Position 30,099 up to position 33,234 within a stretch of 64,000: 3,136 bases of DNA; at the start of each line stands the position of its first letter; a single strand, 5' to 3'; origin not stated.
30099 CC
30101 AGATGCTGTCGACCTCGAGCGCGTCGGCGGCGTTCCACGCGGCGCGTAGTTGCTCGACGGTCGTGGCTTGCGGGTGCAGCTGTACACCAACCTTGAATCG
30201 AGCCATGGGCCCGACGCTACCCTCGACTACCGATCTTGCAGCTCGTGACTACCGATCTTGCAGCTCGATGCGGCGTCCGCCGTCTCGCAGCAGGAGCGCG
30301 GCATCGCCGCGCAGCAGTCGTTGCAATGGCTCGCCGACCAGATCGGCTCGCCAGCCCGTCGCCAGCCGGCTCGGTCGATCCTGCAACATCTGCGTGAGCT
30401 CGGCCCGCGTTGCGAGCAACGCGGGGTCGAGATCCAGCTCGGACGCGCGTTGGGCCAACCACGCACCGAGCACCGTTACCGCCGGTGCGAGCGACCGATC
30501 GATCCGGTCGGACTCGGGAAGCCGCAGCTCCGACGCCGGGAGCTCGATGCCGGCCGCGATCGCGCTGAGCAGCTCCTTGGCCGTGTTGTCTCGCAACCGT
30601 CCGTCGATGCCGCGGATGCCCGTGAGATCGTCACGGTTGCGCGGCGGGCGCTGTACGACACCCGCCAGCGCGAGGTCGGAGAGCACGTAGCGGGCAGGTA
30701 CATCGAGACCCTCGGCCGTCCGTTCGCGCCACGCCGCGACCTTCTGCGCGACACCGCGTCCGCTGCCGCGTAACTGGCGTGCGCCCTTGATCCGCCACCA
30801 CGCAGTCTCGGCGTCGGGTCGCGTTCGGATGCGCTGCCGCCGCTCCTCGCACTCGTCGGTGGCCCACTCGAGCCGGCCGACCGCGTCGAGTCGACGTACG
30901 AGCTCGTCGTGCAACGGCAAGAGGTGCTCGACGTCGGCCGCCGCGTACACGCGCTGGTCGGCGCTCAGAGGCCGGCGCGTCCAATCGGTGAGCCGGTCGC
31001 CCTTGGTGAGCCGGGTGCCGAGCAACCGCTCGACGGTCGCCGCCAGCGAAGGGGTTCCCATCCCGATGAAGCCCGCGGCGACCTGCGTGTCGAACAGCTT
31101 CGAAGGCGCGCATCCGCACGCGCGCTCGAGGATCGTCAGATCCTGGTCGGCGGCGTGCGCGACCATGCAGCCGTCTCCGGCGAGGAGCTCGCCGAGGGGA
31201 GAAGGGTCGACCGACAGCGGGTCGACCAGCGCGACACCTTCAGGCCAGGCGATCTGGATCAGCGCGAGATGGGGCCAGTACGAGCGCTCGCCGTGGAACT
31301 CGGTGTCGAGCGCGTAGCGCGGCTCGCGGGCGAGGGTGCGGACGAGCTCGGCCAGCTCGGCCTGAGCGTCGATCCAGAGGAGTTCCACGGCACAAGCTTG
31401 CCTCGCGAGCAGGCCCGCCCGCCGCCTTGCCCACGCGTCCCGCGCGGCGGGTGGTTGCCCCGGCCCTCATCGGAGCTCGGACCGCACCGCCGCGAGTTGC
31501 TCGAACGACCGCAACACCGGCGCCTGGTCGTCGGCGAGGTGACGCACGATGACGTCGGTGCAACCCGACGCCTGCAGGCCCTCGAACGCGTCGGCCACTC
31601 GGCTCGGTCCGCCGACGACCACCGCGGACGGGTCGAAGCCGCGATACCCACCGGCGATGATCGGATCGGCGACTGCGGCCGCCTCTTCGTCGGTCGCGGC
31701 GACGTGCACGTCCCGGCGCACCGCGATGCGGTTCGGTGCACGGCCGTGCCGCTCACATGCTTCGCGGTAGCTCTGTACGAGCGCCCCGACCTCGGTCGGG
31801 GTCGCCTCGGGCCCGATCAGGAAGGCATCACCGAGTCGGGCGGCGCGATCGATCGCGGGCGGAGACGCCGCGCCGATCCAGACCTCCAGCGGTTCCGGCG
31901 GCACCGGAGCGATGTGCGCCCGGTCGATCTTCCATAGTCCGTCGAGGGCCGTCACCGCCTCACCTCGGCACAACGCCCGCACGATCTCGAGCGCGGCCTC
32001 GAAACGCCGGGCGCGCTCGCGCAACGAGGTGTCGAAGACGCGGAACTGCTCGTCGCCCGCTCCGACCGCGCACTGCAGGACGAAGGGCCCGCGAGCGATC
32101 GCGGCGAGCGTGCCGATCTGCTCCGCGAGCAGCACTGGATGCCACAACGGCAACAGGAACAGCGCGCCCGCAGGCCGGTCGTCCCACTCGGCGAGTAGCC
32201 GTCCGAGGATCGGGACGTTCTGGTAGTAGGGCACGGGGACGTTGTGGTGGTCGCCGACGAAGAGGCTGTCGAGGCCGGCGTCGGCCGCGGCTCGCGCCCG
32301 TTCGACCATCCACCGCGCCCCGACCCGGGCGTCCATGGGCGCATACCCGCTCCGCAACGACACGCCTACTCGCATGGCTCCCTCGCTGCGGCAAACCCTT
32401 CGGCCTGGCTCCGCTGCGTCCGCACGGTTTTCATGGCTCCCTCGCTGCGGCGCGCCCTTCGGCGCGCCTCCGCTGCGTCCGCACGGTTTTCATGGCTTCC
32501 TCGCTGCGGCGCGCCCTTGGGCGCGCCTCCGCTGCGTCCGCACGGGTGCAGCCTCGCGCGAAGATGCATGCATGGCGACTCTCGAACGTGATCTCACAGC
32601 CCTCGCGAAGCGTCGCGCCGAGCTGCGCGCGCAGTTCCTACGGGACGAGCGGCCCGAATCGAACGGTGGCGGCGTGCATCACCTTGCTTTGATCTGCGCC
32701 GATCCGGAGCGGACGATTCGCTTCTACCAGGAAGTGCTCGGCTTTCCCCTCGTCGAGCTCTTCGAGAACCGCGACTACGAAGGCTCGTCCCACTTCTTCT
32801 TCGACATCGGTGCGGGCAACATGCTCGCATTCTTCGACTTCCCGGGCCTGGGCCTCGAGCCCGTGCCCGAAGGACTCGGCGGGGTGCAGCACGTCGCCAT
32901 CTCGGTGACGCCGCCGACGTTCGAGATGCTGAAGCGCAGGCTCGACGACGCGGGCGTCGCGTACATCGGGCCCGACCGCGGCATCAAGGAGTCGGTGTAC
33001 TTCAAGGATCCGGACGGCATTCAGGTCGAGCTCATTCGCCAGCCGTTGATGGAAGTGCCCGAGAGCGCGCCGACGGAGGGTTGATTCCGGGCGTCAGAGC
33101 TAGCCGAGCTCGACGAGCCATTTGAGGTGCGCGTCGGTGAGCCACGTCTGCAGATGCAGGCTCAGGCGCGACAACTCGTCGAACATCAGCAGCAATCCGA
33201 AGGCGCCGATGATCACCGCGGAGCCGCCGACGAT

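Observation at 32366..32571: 59-bp unit x3 carrying SD+ATG builds a chain of ATGA-coupled upstream ORFs before an LLM oxidoreductase gene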

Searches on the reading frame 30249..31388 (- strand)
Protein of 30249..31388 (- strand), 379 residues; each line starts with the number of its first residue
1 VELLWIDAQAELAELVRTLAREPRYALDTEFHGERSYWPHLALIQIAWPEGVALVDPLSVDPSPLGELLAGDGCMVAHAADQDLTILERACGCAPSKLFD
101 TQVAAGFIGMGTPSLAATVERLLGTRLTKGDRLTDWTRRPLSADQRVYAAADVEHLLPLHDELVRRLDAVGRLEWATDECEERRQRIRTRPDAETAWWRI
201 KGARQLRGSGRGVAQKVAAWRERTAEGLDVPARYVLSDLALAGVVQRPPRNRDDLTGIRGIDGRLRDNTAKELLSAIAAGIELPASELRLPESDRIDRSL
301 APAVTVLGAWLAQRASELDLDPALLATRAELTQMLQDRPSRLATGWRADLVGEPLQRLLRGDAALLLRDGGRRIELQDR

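Call 9: search_protein_families(library=pfam, proteins=[window:30249-31388:-])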
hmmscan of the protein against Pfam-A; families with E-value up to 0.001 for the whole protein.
window:30249-31388:- (379 aa): 2 families
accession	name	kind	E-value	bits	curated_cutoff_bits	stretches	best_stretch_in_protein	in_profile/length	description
PF01612.26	DNA_pol_A_exo1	-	2.2e-31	109.4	23.6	1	5-167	3-172/173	3'-5' exonuclease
PF00570.28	HRDC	-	4e-13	49.6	23.8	1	212-277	3-68/68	HRDC domain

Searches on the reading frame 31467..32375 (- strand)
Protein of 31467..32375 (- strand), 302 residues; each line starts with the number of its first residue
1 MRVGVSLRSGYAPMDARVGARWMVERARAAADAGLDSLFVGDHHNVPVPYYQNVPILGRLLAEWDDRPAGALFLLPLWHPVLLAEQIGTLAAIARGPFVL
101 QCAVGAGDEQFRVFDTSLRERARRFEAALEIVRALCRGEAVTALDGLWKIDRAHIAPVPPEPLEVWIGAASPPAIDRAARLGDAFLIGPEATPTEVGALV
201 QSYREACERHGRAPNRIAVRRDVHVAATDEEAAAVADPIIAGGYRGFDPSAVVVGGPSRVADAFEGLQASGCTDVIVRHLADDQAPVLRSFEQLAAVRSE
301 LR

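Call 9: search_protein_families(library=pfam, proteins=[window:31467-32375:-])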
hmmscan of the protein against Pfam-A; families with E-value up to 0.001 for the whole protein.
window:31467-32375:- (302 aa): 1 family
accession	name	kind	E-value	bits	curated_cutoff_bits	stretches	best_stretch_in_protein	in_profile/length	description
PF00296.26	Bac_luciferase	-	7e-36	124.6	27.9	1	1-244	1-249/314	Luciferase-like monooxygenase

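Call 12: find_encoding_contigs(protein=window:31467-32375:-, flank=3000, max_places=10)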
Protein window:31467-32375:- (302 aa): no gene with exactly this product is on record in the collection.

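Call 13: find_homologous_proteins(query=window:31467-32375:-)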
Query window:31467-32375:- (302 aa): 3894 proteins with E <= 0.001 among 8000 candidates; the best 120 are listed.
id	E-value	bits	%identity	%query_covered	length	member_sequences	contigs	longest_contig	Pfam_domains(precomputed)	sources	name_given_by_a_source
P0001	6.1e-189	645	97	100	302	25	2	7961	PF00296.27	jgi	jgi:alkanesulfonate monooxygenase SsuD/methylene tetrahydromethanopterin reductase-like flavin-depen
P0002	6.6e-173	592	88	100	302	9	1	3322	PF00296.27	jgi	jgi:alkanesulfonate monooxygenase SsuD/methylene tetrahydromethanopterin reductase-like flavin-depen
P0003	4.4e-170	583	85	100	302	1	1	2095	PF00296.27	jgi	jgi:alkanesulfonate monooxygenase SsuD/methylene tetrahydromethanopterin reductase-like flavin-depen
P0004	1.1e-169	582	86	100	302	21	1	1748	PF00296.27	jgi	jgi:alkanesulfonate monooxygenase SsuD/methylene tetrahydromethanopterin reductase-like flavin-depen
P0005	1.2e-168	578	86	100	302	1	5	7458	PF00296.27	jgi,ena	-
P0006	1.7e-168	578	85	100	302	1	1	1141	PF00296.27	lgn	-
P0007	2.0e-168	578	85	100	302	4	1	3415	PF00296.27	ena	-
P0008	1.3e-167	575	84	100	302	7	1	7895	PF00296.27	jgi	-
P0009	2.7e-166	570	87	100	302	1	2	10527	PF00296.27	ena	-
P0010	3.1e-165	567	84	100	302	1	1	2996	PF00296.27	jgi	jgi:alkanesulfonate monooxygenase SsuD/methylene tetrahydromethanopterin reductase-like flavin-depen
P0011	5.8e-165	566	84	100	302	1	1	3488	PF00296.27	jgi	jgi:alkanesulfonate monooxygenase SsuD/methylene tetrahydromethanopterin reductase-like flavin-depen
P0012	1.0e-164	565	85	100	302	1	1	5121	PF00296.27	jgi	jgi:alkanesulfonate monooxygenase SsuD/methylene tetrahydromethanopterin reductase-like flavin-depen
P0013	1.4e-164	565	83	100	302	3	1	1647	PF00296.27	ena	-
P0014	3.7e-163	560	82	100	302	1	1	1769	PF00296.27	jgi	jgi:alkanesulfonate monooxygenase SsuD/methylene tetrahydromethanopterin reductase-like flavin-depen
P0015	4.5e-163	560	83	100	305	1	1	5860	PF00296.27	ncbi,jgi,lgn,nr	ncbi:MAG TPA: LLM class flavin-dependent oxidoreductase [Acidimicrobiia bacterium]|jgi:alkanesulfona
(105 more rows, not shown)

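Call 14: find_encoding_contigs(protein=P0001, flank=3000, max_places=6)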
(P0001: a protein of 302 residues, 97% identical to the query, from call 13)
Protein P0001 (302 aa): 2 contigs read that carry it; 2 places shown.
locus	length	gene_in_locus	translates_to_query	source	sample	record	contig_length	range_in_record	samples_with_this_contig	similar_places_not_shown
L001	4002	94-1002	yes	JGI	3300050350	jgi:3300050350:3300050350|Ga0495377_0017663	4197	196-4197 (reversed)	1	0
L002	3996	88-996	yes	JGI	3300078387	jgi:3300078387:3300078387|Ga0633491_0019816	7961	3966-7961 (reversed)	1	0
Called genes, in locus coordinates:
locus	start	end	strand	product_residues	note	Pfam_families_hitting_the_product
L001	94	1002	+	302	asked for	PF00296:Bac_luciferase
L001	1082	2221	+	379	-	PF01612:DNA_pol_A_exo1, PF00570:HRDC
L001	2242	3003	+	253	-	PF00296:Bac_luciferase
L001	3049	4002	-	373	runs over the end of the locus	PF02771:Acyl-CoA_dh_N, PF02770:Acyl-CoA_dh_M, PF00441:Acyl-CoA_dh_1, PF08028:Acyl-CoA_dh_2 (weak)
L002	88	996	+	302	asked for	PF00296:Bac_luciferase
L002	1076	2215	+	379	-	PF01612:DNA_pol_A_exo1, PF00570:HRDC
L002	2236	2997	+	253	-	PF00296:Bac_luciferase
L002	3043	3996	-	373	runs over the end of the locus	PF02771:Acyl-CoA_dh_N, PF02770:Acyl-CoA_dh_M, PF00441:Acyl-CoA_dh_1, PF08028:Acyl-CoA_dh_2 (weak)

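Call 15: find_encoding_contigs(protein=P0009, flank=3000, max_places=4)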
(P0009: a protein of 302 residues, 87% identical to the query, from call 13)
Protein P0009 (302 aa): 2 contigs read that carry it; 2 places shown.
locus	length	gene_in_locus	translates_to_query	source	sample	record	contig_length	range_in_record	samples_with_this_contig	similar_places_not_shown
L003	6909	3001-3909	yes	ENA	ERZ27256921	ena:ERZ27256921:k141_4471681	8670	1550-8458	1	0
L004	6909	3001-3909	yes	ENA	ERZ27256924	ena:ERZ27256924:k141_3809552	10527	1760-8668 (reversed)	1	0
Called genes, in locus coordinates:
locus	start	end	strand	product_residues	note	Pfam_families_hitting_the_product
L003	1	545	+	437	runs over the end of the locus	PF00768:Peptidase_S11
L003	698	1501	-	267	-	PF00106:adh_short, PF01370:Epimerase (weak), PF08659:KR, PF13561:adh_short_C2, PF23441:SDR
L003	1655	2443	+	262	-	PF02683:DsbD_TM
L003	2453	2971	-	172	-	PF00903:Glyoxalase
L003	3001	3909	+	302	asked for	PF00296:Bac_luciferase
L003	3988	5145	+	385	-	PF01612:DNA_pol_A_exo1, PF00570:HRDC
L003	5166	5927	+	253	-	PF00296:Bac_luciferase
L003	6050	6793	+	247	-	-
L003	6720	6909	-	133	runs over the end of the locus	?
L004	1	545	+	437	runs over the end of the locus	PF00768:Peptidase_S11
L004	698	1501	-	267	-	PF00106:adh_short, PF01370:Epimerase (weak), PF08659:KR, PF13561:adh_short_C2, PF23441:SDR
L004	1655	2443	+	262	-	PF02683:DsbD_TM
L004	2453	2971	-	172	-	PF00903:Glyoxalase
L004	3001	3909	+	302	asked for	PF00296:Bac_luciferase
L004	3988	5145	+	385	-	PF01612:DNA_pol_A_exo1, PF00570:HRDC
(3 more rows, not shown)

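Call 16: find_encoding_contigs(protein=P0005, flank=3000, max_places=6)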
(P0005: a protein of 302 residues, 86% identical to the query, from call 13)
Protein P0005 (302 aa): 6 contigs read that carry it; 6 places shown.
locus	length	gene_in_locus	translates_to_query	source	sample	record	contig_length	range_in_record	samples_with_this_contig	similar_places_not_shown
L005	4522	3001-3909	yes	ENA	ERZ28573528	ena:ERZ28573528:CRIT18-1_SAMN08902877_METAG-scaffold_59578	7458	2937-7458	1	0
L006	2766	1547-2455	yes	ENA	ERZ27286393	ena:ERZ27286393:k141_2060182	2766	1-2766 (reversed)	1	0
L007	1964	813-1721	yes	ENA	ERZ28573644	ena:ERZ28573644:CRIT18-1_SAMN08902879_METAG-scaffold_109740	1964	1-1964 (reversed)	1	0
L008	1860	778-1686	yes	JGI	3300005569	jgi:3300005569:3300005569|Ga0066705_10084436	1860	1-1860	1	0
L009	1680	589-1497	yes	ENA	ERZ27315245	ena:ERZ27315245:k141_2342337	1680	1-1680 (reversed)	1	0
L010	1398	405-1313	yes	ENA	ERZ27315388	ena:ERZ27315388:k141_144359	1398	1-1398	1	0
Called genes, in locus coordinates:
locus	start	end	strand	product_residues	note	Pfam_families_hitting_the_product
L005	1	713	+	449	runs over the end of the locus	PF00768:Peptidase_S11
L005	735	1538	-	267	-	PF00106:adh_short, PF01370:Epimerase (faint), PF08659:KR, PF13561:adh_short_C2, PF23441:SDR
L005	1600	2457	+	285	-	PF02683:DsbD_TM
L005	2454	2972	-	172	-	PF00903:Glyoxalase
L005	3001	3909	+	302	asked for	PF00296:Bac_luciferase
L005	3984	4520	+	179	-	?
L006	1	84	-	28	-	?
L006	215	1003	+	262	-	PF02683:DsbD_TM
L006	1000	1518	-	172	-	PF00903:Glyoxalase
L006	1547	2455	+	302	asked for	PF00296:Bac_luciferase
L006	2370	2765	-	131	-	?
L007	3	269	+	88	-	?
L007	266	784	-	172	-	PF00903:Glyoxalase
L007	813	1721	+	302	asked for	PF00296:Bac_luciferase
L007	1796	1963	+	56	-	?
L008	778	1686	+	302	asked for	PF00296:Bac_luciferase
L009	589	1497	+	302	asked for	PF00296:Bac_luciferase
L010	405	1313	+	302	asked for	PF00296:Bac_luciferase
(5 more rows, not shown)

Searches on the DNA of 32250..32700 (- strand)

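Call 8: search_rna_families(source=window, start=32250, end=32700, threshold=evalue, max_evalue=10, show_alignments=2)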
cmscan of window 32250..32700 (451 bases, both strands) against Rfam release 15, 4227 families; matches with E-value up to 10: 3.
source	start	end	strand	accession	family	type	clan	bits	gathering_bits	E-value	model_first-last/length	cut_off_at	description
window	32513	32576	-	RF03207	mir-3960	Gene; miRNA;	-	17.9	73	6.4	1-73/73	no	mir-3960 microRNA precursor family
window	32461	32518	+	RF00102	VA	Gene;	-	14.3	62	9.3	1-159/159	no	VA RNA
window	32490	32586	-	RF02809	RsmW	Gene; sRNA;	CL00106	13.7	52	6.1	1-124/124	no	RsmW RNA family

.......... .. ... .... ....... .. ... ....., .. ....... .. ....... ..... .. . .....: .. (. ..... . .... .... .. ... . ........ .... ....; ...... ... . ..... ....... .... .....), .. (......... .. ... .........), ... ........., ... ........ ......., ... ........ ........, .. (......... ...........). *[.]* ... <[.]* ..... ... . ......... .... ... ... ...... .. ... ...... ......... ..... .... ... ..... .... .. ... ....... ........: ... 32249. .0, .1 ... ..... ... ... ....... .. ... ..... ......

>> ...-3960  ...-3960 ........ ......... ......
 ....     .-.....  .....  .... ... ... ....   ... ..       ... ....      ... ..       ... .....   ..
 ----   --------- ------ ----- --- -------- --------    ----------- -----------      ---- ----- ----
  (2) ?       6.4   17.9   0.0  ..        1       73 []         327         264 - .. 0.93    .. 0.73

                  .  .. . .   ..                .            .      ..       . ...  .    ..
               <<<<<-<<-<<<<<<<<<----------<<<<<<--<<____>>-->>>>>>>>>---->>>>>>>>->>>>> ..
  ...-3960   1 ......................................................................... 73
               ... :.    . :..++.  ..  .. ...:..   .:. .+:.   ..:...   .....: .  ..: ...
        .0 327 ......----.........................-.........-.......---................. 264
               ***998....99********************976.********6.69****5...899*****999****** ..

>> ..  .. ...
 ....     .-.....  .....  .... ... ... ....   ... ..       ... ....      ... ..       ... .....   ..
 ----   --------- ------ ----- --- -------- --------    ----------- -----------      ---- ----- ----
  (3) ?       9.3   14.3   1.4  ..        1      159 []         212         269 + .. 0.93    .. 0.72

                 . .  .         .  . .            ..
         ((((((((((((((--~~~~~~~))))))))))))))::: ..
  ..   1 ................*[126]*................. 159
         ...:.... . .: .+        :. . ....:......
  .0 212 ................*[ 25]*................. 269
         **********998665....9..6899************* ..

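Call 51: search_dna_similar(query=window:32366-32575:-, collection=plasmids, mode=distant, max_evalue=0.01)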
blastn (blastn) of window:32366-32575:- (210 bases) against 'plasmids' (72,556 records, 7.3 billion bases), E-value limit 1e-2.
No match.

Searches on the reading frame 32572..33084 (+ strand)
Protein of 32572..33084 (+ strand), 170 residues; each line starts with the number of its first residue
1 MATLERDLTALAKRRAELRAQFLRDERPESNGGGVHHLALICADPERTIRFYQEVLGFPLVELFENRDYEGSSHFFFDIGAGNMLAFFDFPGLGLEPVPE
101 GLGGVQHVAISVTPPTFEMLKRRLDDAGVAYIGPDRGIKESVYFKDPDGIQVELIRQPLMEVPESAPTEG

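Call 9: search_protein_families(library=pfam, proteins=[window:32572-33084:+])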
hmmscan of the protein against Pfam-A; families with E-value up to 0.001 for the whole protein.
window:32572-33084:+ (170 aa): 3 families
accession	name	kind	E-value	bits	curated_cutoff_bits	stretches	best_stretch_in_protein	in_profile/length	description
PF00903.31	Glyoxalase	-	2.1e-15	57.6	20.6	1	35-154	2-121/121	Glyoxalase/Bleomycin resistance protein/Dioxygenase superfamily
PF13669.12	Glyoxalase_4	-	0.00017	22.3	27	0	36-133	1-95/109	Glyoxalase/Bleomycin resistance protein/Dioxygenase superfamily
PF18029.7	Glyoxalase_6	-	0.00095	20.2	23.6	0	39-154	3-105/106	Glyoxalase-like domain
